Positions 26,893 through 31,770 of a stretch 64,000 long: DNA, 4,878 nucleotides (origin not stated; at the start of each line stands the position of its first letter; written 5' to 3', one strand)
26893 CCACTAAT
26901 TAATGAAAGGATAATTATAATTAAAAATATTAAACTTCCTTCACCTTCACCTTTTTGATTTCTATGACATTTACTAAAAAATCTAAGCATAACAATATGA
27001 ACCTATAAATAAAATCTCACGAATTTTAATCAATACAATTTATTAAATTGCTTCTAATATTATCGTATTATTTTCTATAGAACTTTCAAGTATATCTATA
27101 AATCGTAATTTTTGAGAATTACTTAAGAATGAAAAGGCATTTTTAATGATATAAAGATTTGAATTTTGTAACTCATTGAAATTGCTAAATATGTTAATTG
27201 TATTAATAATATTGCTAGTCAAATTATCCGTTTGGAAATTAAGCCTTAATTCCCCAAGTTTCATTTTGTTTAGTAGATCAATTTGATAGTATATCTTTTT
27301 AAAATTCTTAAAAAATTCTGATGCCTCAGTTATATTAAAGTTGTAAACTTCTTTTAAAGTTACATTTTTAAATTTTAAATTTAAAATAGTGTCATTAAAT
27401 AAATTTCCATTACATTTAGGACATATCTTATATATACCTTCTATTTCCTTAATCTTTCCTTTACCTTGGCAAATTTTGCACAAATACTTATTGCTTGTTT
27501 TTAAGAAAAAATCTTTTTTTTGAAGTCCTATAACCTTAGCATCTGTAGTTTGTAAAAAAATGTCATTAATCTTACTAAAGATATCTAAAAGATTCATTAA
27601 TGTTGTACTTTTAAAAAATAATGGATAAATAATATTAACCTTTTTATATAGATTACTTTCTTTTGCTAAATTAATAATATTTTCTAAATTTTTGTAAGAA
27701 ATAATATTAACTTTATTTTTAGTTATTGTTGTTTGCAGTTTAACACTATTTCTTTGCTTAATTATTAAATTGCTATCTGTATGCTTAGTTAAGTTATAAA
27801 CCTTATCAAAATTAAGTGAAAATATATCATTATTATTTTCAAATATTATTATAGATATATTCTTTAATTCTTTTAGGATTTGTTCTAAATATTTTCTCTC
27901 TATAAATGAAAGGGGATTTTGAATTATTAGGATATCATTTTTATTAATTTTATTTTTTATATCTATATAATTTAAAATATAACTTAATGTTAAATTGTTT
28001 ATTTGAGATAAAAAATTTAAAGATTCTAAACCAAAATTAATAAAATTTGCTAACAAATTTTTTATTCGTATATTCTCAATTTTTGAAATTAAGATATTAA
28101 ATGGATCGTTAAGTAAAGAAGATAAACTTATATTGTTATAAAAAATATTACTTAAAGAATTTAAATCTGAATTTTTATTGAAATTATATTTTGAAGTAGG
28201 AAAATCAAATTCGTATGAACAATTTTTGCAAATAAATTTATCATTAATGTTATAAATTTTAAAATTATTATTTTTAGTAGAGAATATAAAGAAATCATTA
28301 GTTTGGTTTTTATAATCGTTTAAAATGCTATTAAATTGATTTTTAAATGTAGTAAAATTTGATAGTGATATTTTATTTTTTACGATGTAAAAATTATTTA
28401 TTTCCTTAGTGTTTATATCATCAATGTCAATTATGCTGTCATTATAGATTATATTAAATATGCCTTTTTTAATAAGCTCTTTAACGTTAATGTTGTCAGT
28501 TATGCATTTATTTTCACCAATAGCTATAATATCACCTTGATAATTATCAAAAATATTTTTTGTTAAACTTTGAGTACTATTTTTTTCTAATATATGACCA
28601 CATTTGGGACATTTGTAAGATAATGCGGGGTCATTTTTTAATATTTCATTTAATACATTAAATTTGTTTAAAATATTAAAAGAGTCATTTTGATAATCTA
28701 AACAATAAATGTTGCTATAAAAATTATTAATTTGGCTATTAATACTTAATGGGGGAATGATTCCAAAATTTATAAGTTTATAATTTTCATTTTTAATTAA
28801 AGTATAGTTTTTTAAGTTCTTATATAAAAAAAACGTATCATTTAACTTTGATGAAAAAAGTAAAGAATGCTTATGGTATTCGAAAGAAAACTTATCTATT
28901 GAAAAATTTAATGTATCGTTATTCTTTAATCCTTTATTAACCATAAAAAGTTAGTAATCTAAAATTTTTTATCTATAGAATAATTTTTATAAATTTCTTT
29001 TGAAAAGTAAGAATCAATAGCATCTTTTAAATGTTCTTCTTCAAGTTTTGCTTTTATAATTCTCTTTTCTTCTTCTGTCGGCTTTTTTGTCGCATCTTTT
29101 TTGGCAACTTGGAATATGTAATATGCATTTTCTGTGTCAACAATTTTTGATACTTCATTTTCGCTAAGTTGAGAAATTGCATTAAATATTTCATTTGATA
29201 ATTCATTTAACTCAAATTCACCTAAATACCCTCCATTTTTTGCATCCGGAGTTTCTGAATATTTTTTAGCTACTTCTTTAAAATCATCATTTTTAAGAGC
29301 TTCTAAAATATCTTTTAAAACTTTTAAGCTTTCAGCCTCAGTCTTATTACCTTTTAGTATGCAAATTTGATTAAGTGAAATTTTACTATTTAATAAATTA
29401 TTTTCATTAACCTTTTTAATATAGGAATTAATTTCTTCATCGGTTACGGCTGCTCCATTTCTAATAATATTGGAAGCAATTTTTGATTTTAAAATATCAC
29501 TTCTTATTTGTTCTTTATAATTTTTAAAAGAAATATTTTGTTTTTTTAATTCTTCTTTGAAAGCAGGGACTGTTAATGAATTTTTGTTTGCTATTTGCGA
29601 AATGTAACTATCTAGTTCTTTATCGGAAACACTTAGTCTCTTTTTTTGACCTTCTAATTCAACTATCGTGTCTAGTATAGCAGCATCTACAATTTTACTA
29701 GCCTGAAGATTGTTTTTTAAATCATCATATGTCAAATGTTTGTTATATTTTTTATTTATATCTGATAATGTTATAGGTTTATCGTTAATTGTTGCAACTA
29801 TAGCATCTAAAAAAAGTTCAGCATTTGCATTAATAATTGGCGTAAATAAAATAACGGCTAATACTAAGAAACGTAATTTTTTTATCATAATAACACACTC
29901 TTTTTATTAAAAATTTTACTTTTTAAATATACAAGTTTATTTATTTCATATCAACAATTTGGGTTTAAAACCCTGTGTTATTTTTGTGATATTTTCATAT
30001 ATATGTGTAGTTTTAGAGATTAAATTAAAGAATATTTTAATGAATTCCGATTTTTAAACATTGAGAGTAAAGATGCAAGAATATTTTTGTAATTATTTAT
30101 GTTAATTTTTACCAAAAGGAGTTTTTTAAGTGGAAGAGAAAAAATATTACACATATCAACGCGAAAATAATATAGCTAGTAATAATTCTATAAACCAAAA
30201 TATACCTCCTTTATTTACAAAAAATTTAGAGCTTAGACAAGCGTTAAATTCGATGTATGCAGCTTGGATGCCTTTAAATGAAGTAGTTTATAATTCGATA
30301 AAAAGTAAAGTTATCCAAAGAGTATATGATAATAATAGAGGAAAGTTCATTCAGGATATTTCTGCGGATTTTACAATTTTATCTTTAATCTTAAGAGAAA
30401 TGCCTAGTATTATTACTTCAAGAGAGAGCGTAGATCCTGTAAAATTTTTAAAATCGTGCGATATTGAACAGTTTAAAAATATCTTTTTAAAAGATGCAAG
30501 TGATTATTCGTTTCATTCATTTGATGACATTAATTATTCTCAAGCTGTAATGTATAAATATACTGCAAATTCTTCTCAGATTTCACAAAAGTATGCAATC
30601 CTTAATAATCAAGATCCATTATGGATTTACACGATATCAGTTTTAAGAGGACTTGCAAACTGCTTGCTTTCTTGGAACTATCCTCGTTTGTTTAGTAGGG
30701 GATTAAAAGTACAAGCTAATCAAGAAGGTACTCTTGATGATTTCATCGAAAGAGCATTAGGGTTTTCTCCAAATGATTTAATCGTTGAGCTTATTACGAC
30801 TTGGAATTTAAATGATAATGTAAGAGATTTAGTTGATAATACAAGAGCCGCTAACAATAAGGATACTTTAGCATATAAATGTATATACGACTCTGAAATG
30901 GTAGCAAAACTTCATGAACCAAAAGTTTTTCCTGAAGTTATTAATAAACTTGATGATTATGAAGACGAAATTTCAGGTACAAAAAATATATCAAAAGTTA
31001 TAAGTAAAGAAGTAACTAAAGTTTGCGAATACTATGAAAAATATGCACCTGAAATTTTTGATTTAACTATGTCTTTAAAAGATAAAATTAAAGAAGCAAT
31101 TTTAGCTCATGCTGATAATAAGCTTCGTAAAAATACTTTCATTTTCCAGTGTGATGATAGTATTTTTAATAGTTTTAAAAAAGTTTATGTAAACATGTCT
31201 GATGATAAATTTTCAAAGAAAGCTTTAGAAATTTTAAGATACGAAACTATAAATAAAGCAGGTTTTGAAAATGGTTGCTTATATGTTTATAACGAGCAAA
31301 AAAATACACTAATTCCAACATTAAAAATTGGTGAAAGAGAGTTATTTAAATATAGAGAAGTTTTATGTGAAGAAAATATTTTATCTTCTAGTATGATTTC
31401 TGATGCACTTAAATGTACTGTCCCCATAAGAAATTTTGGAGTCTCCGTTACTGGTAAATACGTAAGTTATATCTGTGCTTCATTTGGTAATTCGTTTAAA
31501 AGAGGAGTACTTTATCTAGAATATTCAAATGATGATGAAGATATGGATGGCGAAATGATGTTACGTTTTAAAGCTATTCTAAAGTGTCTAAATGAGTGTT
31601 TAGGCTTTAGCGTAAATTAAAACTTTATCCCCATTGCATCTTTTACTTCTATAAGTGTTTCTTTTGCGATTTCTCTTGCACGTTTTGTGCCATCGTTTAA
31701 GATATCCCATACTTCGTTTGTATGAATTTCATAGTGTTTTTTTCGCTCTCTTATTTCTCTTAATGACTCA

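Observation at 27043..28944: ORF-intact but ATPase-dead UvrA relic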

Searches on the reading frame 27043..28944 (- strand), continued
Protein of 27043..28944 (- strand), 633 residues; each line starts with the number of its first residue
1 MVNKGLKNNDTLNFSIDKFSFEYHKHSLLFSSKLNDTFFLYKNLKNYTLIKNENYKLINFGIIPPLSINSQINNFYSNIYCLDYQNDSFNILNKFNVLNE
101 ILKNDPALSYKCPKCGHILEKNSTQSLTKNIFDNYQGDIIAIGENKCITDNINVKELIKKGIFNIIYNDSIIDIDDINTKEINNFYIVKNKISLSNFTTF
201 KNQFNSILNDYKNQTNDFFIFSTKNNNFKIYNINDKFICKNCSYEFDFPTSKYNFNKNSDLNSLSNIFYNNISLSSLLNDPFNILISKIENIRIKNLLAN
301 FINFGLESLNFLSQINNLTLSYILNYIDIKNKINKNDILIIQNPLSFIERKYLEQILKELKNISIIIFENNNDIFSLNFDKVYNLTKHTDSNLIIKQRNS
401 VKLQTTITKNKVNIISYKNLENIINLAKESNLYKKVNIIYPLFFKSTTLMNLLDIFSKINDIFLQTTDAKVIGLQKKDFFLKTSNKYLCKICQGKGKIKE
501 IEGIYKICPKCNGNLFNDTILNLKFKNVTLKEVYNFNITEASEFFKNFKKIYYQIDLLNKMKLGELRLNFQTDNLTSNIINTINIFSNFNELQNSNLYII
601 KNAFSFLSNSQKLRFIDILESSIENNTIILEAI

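Call 87: find_encoding_contigs(protein=P0006, flank=10000, max_places=2)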
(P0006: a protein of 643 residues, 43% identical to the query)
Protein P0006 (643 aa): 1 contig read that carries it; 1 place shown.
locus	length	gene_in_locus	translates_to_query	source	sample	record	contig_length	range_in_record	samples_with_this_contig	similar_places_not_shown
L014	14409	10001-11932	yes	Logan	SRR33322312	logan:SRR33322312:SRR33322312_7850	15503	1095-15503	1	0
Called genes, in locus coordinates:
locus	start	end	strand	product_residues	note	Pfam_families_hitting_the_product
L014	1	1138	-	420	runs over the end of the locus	PF00919:UPF0004, PF04055:Radical_SAM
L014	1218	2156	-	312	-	-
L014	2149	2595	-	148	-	-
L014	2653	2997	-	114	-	PF11969:DcpS_C, PF01230:HIT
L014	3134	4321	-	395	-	PF07396:Porin_O_P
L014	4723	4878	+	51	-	-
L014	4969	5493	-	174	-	PF10688:Imp-YgjV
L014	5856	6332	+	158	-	PF03703:bPH_2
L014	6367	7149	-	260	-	PF00497:SBP_bac_3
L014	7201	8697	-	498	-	-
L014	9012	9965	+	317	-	PF13623:SurA_N_2 (faint), PF13624:SurA_N_3, PF09312:SurA_N, PF13145:Rotamase_2, PF00639:Rotamase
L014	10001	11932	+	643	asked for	-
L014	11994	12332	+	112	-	-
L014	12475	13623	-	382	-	PF00226:DnaJ, PF01556:DnaJ_C, PF00684:DnaJ_CXXCXGXG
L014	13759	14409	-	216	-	?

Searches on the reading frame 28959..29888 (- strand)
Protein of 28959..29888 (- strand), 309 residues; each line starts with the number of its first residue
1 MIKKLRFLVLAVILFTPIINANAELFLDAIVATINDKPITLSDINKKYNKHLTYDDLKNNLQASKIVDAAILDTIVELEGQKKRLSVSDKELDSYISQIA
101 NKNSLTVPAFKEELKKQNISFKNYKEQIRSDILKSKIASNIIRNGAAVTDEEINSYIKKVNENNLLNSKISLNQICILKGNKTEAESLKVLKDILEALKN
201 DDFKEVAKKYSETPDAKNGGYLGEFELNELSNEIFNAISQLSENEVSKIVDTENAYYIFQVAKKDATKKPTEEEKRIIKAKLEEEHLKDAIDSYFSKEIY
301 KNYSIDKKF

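Call 3: search_protein_families(library=pfam, proteins=[window:28959-29888:-], max_evalue=1)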
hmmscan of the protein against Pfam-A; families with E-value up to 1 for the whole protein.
window:28959-29888:- (309 aa): 8 families
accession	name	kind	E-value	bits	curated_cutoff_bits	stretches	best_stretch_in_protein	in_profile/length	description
PF09312.16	SurA_N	-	4.9e-14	52.9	30.8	1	27-137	1-117/118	SurA N-terminal domain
PF00639.27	Rotamase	-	1.5e-13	52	21.7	1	181-262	12-96/97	PPIC-type PPIASE domain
PF13616.12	Rotamase_3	-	2.3e-13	51.1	22.5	1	158-264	4-115/116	PPIC-type PPIASE domain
PF13624.11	SurA_N_3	-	7.9e-12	45.7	27.2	1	28-137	39-161/162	SurA-like N-terminal domain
PF13145.12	Rotamase_2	-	3.7e-07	31.4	27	1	192-274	40-119/121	PPIC-type PPIASE domain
PF13623.11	SurA_N_2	-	7.1e-05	23.2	28.5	1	9-109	17-124/145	SurA-like N-terminal domain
PF11112.13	PyocinActivator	-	0.11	13.1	24.2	1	30-68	5-42/74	Pyocin activator protein PrtN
PF18213.6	SUB1_ProdP9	-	0.73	10.1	25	1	99-162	4-66/80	SUB1 protease Prodomain ProdP9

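Call 4: search_protein_families(library=ncbifam, proteins=[window:28959-29888:-], max_evalue=1)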
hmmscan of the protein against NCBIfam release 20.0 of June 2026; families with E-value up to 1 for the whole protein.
window:28959-29888:- (309 aa): 7 families
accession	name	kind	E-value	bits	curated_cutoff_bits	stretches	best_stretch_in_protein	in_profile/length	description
NF008038.0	PRK10770.1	equivalog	1.9e-23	83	394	1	3-261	2-270/431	peptidylprolyl isomerase SurA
NF000809.0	PRK00059.1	equivalog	4.7e-18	65.7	303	1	29-306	36-329/336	peptidylprolyl isomerase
NF002846.0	PRK03095.1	equivalog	2.6e-09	37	361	1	49-301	36-260/287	peptidylprolyl isomerase PrsA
TIGR02933.1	nifM_nitrog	equivalog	1.8e-08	34.6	168.2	1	95-259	60-215/256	nitrogen fixation protein NifM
NF002827.0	PRK03002.1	equivalog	1.8e-08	33.8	343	1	190-299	152-256/285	peptidylprolyl isomerase PrsA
NF002824.0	PRK02998.1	subfamily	1.9e-08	34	360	1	81-295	63-253/283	peptidylprolyl isomerase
NF011969.0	PRK15441.1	equivalog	5.7e-06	26.7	127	1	189-260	16-88/93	peptidylprolyl isomerase PpiC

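Call 84: search_protein_families(library=padloc, proteins=[window:28959-29888:-], max_evalue=0.01)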
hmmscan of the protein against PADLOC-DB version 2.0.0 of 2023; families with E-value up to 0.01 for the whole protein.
window:28959-29888:- (309 aa): 0 families

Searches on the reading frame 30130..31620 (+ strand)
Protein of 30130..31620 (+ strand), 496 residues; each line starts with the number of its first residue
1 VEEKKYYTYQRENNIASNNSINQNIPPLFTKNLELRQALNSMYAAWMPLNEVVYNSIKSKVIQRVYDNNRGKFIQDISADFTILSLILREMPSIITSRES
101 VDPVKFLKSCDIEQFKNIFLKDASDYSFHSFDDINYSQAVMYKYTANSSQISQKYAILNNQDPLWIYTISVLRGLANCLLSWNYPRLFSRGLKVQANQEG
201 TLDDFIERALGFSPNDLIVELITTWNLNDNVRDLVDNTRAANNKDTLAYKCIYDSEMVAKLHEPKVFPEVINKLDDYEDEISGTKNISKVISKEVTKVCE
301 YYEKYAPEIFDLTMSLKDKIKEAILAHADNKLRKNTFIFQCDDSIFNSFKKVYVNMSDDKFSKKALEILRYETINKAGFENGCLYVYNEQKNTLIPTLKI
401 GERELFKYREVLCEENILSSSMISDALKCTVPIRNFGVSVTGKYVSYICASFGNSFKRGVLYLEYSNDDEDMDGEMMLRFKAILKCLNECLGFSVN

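Call 3: search_protein_families(library=pfam, proteins=[window:30130-31620:+], max_evalue=1)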
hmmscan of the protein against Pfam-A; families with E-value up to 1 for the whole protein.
window:30130-31620:+ (496 aa): 2 families
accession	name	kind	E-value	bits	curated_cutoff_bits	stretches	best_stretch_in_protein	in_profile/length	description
PF08668.18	HDOD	-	0.012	15.5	22.9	1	161-237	116-192/196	HDOD domain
PF04658.18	TAFII55_N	-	0.078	13.1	25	1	80-115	47-82/160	TAFII55 protein conserved region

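Call 4: search_protein_families(library=ncbifam, proteins=[window:30130-31620:+], max_evalue=1)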
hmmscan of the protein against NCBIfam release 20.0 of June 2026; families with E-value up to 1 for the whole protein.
window:30130-31620:+ (496 aa): 0 families

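Call 84: search_protein_families(library=padloc, proteins=[window:30130-31620:+], max_evalue=0.01)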
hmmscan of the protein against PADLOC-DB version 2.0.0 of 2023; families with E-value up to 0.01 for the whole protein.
window:30130-31620:+ (496 aa): 0 families
